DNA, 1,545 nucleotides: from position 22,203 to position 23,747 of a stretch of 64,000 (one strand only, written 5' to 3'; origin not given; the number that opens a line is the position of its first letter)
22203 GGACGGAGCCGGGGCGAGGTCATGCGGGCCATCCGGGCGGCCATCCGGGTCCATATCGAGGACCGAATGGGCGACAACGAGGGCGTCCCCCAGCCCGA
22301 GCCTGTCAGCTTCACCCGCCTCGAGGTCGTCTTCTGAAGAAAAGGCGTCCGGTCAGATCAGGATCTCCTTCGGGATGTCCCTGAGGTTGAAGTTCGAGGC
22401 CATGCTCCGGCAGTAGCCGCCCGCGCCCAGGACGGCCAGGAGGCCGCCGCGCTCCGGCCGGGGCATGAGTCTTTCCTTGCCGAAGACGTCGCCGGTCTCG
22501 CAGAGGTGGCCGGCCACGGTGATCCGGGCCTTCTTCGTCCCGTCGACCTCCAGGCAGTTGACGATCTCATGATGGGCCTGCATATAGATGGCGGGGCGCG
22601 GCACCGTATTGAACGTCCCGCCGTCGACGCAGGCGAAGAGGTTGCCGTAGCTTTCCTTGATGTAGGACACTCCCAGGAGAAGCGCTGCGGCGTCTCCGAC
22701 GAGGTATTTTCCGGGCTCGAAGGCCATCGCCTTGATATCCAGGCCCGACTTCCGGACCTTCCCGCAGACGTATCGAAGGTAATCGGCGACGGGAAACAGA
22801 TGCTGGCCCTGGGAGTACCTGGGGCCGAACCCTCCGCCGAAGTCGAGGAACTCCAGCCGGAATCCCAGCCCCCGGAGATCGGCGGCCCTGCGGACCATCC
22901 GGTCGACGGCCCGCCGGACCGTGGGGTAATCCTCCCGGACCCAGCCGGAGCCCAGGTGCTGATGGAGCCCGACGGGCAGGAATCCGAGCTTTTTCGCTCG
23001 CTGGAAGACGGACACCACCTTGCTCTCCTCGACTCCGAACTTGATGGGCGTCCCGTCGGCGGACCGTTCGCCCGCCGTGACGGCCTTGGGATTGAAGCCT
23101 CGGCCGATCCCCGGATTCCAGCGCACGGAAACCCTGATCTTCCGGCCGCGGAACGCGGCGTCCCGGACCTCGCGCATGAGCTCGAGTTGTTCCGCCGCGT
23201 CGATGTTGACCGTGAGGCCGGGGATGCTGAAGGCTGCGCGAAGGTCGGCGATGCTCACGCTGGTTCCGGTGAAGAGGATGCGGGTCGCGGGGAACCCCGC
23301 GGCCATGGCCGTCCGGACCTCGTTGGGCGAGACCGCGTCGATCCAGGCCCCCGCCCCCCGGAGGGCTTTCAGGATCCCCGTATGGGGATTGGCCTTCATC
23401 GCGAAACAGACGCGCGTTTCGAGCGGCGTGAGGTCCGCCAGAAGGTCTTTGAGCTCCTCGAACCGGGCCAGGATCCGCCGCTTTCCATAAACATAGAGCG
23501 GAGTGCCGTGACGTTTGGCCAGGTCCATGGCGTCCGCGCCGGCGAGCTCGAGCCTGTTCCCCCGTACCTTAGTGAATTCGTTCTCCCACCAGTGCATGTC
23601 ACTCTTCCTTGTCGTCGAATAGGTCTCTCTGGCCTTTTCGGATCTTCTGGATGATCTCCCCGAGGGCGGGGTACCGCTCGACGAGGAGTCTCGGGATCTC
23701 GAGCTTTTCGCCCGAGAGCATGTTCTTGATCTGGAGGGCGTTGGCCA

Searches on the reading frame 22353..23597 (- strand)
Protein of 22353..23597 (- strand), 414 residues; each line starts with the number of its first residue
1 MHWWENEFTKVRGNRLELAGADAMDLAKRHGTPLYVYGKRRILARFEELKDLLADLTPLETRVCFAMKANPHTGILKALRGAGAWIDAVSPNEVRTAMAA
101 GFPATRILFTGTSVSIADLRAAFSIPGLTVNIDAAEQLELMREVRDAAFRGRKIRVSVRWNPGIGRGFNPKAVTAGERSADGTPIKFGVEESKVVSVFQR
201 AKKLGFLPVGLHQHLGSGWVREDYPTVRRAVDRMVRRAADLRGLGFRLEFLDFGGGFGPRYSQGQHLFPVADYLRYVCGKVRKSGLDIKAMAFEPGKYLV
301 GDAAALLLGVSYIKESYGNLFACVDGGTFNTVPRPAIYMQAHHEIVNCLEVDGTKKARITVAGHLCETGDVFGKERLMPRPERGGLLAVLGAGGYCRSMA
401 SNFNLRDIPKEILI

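Call 71: search_protein_families(library=pfam, max_evalue=0.00001, proteins=[window:22353-23597:-])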
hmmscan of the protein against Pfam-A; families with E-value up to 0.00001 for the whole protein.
window:22353-23597:- (414 aa): 2 families
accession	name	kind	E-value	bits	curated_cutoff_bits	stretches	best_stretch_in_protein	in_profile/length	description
PF02784.22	Orn_Arg_deC_N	-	1e-34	120.5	23.4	1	41-300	3-246/247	Pyridoxal-dependent decarboxylase, pyridoxal binding domain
PF00278.28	Orn_DAP_Arg_deC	-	1.5e-13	51.2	23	1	262-393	5-95/95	Pyridoxal-dependent decarboxylase, C-terminal sheet domain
